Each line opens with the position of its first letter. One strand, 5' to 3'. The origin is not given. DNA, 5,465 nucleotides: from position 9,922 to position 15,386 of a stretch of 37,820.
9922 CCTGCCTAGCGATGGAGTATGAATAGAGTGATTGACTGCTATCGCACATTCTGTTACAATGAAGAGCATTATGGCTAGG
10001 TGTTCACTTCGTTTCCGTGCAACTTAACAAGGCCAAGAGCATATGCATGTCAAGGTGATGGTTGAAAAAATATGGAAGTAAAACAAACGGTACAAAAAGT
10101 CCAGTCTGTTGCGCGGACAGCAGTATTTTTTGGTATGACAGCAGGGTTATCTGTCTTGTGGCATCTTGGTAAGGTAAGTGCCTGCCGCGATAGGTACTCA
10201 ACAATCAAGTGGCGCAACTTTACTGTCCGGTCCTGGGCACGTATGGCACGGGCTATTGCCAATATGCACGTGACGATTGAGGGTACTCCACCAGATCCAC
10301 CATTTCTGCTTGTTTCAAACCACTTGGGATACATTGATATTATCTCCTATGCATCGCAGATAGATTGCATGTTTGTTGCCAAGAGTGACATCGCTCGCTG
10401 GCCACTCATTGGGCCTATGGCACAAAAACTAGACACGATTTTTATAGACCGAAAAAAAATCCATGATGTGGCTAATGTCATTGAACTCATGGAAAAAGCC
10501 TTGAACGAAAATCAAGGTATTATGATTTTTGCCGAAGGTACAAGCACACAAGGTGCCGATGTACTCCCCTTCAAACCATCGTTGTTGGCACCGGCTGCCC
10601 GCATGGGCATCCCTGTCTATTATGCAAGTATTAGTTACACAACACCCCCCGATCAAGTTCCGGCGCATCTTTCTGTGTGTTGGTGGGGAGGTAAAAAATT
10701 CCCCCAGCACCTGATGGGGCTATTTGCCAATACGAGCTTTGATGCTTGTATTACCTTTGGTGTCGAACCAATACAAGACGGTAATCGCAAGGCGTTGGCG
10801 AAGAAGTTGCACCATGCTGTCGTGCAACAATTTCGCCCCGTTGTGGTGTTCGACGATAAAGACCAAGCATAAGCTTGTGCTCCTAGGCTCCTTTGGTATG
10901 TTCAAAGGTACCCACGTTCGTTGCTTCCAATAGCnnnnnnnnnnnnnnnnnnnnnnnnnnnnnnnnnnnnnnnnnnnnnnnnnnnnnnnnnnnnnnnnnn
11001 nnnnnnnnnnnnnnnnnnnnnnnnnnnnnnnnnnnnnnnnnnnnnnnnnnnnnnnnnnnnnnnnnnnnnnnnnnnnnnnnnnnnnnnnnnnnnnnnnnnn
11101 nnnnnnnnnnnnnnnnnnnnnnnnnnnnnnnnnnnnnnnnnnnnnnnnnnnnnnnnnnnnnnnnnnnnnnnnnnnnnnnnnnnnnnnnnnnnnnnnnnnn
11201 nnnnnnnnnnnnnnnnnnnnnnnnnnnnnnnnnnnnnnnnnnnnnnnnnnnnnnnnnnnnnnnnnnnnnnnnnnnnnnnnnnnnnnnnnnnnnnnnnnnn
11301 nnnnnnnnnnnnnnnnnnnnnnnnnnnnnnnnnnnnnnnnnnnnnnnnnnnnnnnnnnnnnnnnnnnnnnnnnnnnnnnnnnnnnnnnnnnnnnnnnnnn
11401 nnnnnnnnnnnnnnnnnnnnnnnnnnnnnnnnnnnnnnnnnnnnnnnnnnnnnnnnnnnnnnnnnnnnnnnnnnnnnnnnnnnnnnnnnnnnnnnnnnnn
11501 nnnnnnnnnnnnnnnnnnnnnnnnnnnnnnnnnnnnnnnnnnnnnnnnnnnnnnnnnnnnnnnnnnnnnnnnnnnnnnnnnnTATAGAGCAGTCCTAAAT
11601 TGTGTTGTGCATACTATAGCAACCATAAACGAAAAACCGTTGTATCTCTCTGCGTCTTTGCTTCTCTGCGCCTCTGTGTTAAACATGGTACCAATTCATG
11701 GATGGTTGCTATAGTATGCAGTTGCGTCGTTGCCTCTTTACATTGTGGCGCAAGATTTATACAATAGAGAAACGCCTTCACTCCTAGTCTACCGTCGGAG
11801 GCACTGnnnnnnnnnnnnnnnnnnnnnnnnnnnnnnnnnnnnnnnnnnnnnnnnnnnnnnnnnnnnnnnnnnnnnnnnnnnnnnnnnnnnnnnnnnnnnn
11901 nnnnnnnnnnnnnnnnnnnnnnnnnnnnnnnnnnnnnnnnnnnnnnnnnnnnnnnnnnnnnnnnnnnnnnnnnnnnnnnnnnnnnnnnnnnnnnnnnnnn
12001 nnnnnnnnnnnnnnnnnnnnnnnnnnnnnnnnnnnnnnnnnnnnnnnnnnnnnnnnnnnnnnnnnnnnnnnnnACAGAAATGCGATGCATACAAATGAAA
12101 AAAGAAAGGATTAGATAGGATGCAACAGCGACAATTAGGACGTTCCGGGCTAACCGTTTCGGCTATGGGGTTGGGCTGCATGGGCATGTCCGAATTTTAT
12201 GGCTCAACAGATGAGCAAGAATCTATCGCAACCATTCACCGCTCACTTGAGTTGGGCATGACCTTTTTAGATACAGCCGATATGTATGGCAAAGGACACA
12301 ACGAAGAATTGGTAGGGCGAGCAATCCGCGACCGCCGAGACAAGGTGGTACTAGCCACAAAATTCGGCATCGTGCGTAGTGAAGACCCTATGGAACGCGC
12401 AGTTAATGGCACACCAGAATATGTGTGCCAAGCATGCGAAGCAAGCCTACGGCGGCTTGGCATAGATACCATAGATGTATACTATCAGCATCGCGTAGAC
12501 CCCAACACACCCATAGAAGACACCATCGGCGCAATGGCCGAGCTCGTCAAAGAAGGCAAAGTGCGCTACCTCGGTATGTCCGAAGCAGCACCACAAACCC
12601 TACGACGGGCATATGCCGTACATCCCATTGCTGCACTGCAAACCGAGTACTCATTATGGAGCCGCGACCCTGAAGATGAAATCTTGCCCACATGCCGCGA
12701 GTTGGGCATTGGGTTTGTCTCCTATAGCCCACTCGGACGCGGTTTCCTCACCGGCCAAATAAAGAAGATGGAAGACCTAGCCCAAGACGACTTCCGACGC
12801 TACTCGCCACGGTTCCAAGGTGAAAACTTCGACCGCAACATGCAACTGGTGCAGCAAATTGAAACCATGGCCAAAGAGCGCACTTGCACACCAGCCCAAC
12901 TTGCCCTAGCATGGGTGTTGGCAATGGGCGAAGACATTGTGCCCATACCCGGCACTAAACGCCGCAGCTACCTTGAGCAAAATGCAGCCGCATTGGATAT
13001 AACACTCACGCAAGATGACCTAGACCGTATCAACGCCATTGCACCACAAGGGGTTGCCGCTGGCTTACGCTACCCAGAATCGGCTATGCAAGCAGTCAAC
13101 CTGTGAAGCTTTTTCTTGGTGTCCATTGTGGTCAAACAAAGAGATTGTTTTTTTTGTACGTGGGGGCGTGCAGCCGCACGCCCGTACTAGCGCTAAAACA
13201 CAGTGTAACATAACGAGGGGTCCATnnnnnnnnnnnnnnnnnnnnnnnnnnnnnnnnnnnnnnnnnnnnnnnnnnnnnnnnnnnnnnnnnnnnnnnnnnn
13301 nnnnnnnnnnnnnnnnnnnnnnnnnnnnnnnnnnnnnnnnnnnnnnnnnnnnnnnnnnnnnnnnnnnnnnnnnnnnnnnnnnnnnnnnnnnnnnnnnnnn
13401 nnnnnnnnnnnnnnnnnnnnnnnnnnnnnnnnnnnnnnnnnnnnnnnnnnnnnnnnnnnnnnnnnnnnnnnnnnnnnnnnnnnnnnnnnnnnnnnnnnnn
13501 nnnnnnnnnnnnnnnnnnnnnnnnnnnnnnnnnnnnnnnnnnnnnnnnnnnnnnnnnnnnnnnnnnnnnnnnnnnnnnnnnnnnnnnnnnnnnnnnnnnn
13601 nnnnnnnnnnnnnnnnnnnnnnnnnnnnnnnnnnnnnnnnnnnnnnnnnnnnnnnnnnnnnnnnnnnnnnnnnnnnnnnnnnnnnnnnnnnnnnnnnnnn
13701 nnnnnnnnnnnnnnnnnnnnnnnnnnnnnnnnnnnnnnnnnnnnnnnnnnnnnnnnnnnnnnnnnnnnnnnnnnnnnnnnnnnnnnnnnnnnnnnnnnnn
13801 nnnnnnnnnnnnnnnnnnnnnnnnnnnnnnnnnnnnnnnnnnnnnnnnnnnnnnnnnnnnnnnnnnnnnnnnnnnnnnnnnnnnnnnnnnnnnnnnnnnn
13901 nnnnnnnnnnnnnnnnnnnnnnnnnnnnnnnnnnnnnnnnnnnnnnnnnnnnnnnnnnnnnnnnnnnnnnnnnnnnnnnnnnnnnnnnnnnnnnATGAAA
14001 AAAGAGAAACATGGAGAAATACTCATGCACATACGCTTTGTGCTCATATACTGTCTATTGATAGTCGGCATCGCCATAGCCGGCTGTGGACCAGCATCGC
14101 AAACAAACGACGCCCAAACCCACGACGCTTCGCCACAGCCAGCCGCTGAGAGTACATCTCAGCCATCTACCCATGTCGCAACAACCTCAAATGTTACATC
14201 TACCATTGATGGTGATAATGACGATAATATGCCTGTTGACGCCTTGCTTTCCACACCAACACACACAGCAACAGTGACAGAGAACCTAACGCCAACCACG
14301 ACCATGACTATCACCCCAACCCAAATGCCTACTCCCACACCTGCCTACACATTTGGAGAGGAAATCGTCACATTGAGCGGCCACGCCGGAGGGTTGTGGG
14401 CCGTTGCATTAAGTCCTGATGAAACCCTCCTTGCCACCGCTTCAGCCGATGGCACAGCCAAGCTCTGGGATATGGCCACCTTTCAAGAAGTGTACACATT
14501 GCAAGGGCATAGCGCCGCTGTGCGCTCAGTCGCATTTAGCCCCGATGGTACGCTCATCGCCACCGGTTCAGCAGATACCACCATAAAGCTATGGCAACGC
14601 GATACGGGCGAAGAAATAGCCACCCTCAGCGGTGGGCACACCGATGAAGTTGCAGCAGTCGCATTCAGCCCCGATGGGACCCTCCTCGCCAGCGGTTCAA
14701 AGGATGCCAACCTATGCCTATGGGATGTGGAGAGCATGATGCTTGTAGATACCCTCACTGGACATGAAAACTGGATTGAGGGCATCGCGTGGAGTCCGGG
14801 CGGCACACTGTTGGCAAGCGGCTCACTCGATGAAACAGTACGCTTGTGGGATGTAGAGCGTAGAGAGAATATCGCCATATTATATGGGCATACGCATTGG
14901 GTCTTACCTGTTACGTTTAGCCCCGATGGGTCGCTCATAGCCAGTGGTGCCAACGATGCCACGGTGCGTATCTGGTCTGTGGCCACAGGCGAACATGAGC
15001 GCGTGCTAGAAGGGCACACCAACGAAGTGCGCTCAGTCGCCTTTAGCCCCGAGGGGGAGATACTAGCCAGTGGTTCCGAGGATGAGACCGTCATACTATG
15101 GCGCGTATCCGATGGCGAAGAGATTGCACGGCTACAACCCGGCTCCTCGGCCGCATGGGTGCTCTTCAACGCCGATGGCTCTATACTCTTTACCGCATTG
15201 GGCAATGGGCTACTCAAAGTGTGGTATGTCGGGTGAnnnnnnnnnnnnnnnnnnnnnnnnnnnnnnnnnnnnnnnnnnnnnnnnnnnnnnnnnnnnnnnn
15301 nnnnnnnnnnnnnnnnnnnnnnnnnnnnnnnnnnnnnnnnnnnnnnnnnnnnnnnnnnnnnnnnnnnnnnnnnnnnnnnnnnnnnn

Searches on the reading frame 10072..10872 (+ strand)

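Call 38: search_protein_families(library=pfam, proteins=[window:10072-10872:+], max_evalue=0.001)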
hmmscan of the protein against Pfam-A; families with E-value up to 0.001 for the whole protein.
window:10072-10872:+ (266 aa): 1 family
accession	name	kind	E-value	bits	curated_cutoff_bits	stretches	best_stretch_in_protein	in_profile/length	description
PF01553.26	Acyltransferase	-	4e-22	78.9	23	1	70-183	8-127/132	Acyltransferase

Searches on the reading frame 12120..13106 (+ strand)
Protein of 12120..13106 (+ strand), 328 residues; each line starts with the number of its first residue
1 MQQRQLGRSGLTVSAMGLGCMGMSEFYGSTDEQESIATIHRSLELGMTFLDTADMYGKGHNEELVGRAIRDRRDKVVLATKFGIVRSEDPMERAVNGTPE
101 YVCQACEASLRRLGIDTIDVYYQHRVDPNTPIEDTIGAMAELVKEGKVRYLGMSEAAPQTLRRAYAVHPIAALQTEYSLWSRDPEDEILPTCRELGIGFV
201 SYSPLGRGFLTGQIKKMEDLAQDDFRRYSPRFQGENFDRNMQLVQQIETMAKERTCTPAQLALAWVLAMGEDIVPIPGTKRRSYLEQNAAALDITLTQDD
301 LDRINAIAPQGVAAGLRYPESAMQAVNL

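Call 37: search_protein_families(library=pfam, proteins=[window:12120-13106:+], max_evalue=0.001)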
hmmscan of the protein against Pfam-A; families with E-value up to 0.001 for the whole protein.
window:12120-13106:+ (328 aa): 1 family
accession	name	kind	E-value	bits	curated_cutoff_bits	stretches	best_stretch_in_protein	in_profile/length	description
PF00248.27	Aldo_ket_red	-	1.6e-82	277.3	24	1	16-307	2-289/291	Aldo/keto reductase family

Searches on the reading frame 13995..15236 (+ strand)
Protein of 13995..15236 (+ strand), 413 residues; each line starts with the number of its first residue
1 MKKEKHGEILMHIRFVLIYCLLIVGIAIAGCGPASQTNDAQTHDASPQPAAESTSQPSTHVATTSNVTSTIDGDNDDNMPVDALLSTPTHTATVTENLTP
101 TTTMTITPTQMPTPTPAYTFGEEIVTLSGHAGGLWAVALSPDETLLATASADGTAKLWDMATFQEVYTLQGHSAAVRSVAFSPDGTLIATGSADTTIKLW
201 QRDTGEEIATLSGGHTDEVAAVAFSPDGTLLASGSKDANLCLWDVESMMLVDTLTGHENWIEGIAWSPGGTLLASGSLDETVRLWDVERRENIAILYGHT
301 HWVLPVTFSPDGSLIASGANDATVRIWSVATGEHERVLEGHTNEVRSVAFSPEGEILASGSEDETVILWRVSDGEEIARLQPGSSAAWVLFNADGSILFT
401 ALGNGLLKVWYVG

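Call 37: search_protein_families(library=pfam, proteins=[window:13995-15236:+], max_evalue=0.001)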
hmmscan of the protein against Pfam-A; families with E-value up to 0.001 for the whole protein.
window:13995-15236:+ (413 aa): 55 families (the best 25 are shown)
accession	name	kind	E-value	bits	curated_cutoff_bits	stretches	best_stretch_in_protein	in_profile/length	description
PF25173.1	Beta-prop_WDR3_1st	-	1.2e-81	273.3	154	3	176-313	32-168/184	WDR3 first beta-propeller domain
PF00400.38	WD40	-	3.3e-78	255.3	27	6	164-200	2-38/39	WD domain, G-beta repeat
PF25174.1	Beta-prop_THOC3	-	2.7e-74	250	305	3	118-212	158-252/272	THOC3 beta-propeller domain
PF25175.1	Beta-prop_WDR5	-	1.7e-69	234.8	250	3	167-333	4-169/296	WDR5 beta-propeller domain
PF24814.1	WD40_Prp19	-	2.3e-57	194.6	320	2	124-294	42-213/281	Prp19 WD40 domain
PF24817.1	WD40_WDHD1_1st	-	4.7e-54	184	109.9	3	122-268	119-275/291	WDHD1 first WD40 domain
PF24807.1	WD40_CDC20-Fz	-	3e-50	171.6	200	2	217-404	52-242/292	CDC20/Fizzy WD40 domain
PF25172.1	Beta-prop_WDR3_2nd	-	2.9e-49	168.3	140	3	135-286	137-287/293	WDR3 second beta-propeller domain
PF25391.1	WD40_Gbeta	-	2e-47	162.3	150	3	188-287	157-255/340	G protein beta WD-40 repeat protein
PF23414.1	Beta-prop_EML_2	-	4.3e-43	148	90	2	134-277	1-143/266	Echinoderm microtubule-associated protein second beta-propeller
PF24105.1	Beta-prop_CAF1B_HIR1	-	1.9e-42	146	80.5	4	246-332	118-204/383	CAF1B/HIR1 beta-propeller domain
PF25047.1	Beta-prop_TEP1_2nd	-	1.9e-42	145.6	89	3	213-303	87-180/255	TEP-1 second beta-propeller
PF24805.1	EIF3I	-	3.5e-42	145.1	200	4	295-400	5-110/324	EIF3I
PF23393.2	Beta-prop_WDR90_POC16_2nd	-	1.6e-41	142.8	60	5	142-233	5-95/291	WDR90/POC16, second beta-propeller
PF25168.1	Beta-prop_WDR36-Utp21_2nd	-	4.4e-34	118.7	84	4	172-310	156-291/335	WDR36/Utp21 second beta-propeller domain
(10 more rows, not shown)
